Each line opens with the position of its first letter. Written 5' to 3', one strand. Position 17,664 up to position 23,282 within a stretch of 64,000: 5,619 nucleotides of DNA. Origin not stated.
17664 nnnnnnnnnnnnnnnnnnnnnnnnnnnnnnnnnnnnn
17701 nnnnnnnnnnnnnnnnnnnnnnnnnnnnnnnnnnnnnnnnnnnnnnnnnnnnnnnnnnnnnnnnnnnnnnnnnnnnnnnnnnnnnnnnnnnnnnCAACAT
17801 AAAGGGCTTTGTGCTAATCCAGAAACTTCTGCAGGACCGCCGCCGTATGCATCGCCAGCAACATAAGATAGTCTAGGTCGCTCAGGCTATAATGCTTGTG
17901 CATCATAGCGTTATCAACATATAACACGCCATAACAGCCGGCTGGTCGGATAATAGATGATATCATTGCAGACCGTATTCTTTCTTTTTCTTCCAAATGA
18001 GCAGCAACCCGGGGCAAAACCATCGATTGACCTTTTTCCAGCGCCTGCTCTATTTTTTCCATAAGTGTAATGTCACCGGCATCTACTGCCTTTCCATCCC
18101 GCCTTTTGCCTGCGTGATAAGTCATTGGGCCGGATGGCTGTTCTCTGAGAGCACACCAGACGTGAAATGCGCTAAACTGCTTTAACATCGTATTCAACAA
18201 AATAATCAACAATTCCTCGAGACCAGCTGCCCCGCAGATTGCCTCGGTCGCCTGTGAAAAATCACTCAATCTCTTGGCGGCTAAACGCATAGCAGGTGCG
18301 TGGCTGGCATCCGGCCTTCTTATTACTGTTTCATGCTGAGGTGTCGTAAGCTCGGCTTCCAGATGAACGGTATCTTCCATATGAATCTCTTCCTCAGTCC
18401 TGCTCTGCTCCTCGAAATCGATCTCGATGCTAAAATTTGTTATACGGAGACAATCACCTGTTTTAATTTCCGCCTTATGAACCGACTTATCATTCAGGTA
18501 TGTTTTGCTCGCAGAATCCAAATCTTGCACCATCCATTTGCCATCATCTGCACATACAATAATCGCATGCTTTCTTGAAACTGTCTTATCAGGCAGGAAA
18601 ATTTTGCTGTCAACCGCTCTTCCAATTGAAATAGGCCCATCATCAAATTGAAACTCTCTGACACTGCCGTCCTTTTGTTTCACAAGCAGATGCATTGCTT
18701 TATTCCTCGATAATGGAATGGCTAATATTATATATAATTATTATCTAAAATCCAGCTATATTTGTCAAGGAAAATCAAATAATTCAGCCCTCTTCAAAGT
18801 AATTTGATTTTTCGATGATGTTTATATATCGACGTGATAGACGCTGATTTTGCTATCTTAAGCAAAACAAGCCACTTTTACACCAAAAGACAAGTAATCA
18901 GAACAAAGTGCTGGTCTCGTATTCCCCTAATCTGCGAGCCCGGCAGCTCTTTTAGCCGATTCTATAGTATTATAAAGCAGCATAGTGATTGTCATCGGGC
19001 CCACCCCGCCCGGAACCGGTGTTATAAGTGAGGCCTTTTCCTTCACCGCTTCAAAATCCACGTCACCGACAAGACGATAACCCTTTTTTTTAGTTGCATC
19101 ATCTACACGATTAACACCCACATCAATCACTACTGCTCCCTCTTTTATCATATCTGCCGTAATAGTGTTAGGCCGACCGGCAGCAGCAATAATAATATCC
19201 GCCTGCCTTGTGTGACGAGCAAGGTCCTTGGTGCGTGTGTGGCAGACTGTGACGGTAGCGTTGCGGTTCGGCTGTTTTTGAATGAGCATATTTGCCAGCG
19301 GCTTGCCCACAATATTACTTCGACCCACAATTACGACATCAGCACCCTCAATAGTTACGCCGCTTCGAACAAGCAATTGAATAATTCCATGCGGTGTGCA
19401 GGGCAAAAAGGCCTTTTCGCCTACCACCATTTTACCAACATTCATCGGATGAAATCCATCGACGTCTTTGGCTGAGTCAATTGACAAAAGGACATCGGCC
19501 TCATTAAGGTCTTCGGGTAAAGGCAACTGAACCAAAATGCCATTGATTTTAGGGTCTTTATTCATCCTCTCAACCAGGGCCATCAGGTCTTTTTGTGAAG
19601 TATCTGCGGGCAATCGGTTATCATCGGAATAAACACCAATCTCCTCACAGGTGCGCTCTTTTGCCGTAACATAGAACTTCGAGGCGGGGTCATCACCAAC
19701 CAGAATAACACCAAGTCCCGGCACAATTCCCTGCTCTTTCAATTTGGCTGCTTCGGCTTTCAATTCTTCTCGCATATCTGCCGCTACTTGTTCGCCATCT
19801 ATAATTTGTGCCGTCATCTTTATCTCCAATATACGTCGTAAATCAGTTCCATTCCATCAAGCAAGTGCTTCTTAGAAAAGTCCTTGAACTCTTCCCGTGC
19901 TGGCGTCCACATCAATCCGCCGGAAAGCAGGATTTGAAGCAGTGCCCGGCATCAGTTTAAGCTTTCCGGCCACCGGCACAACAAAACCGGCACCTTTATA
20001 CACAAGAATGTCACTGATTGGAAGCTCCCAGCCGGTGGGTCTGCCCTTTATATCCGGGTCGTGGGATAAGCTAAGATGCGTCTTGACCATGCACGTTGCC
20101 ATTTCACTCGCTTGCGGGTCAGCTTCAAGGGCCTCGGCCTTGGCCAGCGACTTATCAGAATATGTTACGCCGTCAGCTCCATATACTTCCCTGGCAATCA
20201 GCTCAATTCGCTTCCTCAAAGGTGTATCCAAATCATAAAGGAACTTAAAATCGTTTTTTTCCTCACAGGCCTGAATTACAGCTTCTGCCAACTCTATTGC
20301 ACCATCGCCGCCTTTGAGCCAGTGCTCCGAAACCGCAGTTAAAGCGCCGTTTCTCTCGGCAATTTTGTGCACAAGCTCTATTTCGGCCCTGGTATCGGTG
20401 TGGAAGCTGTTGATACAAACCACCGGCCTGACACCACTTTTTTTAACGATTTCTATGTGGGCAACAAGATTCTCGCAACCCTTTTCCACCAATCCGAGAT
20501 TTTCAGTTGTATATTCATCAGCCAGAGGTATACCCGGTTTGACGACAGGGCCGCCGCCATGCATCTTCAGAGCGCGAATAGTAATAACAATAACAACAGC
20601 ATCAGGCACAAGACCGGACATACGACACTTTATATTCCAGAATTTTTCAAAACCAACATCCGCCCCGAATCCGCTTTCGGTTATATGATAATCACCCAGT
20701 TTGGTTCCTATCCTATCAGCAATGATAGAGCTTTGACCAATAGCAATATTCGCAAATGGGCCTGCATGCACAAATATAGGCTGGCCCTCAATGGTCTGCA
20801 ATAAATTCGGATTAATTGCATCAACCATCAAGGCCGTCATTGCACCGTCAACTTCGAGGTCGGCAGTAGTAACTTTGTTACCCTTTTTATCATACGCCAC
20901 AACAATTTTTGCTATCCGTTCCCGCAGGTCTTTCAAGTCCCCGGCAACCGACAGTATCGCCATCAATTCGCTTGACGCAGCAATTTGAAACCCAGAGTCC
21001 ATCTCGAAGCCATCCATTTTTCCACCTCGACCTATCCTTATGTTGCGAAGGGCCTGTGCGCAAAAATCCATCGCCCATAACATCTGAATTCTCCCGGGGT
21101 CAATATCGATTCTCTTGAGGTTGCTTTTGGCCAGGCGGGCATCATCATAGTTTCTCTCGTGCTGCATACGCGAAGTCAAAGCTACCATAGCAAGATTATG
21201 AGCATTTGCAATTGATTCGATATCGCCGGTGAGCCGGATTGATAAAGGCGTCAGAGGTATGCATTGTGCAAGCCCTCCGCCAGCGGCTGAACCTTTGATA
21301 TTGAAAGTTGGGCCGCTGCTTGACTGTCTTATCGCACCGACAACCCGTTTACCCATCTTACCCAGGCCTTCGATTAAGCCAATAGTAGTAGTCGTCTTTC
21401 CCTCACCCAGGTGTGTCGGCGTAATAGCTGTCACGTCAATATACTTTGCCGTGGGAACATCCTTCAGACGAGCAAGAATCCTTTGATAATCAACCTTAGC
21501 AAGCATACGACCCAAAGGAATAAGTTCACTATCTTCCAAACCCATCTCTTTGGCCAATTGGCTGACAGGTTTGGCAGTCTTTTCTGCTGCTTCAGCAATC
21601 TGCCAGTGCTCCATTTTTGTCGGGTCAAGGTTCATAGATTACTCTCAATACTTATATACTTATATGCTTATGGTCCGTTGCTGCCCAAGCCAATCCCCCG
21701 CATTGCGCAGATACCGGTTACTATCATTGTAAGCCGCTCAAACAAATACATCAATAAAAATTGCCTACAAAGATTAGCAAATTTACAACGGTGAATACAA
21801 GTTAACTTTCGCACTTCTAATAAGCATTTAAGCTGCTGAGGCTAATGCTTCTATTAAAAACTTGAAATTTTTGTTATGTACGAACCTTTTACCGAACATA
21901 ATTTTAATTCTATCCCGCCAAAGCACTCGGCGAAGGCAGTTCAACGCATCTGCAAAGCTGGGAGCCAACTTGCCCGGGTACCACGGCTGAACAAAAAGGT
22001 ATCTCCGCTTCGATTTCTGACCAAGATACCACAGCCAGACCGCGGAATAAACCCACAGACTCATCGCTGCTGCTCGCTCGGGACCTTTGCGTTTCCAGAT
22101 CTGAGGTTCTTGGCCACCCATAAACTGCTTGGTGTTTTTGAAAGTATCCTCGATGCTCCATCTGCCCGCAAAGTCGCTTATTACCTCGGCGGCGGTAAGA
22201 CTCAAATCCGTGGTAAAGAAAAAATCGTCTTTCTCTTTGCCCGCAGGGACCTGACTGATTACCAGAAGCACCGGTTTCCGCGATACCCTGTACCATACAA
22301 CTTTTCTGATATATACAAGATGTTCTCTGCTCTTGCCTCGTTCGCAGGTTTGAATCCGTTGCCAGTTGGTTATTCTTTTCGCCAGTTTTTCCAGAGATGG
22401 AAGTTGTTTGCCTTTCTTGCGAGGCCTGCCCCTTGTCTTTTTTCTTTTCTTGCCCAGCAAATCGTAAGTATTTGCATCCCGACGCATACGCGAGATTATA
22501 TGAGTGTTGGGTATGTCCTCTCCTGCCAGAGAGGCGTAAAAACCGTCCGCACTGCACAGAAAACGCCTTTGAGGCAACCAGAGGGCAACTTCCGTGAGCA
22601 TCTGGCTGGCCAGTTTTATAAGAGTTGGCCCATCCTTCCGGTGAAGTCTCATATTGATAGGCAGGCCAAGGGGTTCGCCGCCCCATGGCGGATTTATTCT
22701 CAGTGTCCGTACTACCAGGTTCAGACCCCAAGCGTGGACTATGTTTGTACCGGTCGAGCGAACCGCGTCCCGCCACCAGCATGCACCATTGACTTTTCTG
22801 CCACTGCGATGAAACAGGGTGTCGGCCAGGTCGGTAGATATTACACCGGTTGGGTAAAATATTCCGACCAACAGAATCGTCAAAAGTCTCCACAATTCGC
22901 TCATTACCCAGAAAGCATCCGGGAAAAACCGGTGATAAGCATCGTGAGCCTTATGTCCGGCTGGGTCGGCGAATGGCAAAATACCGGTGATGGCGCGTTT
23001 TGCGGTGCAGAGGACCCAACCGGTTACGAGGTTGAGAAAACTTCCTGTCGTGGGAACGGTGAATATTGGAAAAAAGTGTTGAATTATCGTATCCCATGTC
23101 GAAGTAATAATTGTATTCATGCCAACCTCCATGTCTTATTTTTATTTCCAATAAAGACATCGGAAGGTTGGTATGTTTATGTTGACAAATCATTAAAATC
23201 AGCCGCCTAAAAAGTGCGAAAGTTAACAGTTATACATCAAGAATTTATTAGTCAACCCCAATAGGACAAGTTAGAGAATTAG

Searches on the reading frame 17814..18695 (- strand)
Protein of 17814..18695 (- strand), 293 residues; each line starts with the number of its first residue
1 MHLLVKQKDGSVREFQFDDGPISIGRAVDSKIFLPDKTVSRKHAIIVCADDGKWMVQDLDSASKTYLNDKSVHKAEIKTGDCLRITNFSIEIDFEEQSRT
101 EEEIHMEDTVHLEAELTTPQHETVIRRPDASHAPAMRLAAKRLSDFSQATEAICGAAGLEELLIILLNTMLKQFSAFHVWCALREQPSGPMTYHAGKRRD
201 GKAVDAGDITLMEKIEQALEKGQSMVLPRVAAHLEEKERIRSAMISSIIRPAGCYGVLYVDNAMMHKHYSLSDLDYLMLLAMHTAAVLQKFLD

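Call 10: search_protein_families(library=pfam, proteins=[window:17814-18695:-], max_evalue=0.001)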
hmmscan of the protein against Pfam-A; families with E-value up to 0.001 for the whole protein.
window:17814-18695:- (293 aa): 3 families
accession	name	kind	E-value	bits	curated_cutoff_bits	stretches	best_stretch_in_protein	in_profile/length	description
PF00498.31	FHA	-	1.4e-15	57.9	20.7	1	22-85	1-66/67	FHA domain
PF16697.10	Yop-YscD_cpl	-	1.1e-10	42.1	33.2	1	14-87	11-85/94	Inner membrane component of T3SS, cytoplasmic domain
PF01590.32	GAF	-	0.00071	20.5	22.4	0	209-287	51-132/133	GAF domain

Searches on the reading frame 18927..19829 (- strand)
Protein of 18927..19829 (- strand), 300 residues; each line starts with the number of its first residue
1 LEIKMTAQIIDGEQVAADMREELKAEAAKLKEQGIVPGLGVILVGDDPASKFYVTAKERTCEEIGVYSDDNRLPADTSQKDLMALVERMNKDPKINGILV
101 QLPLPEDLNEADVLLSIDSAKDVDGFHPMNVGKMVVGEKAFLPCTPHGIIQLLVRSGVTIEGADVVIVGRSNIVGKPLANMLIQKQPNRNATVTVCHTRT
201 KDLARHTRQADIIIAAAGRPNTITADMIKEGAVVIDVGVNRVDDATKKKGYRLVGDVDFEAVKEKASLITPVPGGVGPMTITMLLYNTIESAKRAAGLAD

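Call 10: search_protein_families(library=pfam, proteins=[window:18927-19829:-], max_evalue=0.001)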
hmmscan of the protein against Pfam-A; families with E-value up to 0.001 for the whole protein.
window:18927-19829:- (300 aa): 2 families
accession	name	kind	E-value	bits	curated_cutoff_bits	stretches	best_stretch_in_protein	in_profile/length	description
PF02882.25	THF_DHG_CYH_C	-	3.6e-71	238.1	27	1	127-295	1-159/160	Tetrahydrofolate dehydrogenase/cyclohydrolase, NAD(P)-binding domain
PF00763.28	THF_DHG_CYH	-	9e-41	139.2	32.8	1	10-124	1-115/115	Tetrahydrofolate dehydrogenase/cyclohydrolase, catalytic domain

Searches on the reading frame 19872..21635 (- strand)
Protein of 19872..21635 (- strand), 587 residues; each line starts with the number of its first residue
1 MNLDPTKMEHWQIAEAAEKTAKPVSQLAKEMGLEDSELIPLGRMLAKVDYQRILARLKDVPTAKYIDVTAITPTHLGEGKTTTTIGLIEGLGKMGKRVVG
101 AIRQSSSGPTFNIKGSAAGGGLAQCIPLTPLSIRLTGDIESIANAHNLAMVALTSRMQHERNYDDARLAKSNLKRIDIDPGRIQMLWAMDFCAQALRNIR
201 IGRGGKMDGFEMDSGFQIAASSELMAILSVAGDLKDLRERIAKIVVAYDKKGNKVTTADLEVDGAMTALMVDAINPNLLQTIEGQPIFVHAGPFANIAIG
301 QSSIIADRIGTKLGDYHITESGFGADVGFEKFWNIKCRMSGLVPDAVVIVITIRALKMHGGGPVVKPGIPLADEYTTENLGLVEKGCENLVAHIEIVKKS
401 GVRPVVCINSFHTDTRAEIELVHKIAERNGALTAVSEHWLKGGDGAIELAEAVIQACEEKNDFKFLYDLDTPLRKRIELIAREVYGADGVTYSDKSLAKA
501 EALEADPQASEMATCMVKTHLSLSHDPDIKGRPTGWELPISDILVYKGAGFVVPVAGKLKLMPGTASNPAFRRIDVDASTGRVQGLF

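Call 10: search_protein_families(library=pfam, proteins=[window:19872-21635:-], max_evalue=0.001)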
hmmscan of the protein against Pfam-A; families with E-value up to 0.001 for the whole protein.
window:19872-21635:- (587 aa): 2 families
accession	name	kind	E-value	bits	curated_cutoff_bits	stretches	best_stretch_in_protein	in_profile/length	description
PF01268.25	FTHFS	-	2.4e-222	739.6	27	1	11-587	4-556/556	Formate--tetrahydrofolate ligase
PF01656.29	CbiA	-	0.00029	21.2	25.4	0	77-100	9-32/125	CobQ/CobB/MinD/ParA nucleotide binding domain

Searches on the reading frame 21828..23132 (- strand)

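Call 83: search_protein_families(library=pfam, proteins=[window:21828-23132:-], max_evalue=0.00001)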
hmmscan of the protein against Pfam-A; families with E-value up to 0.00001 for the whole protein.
window:21828-23132:- (434 aa): 2 families
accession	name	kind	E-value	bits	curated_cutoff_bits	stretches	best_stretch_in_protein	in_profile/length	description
PF13546.12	DDE_5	-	9.6e-11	42.2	27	1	20-263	2-266/272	DDE superfamily endonuclease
PF01609.27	DDE_Tnp_1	-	6.9e-06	26.4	23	0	156-341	47-177/200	Transposase DDE domain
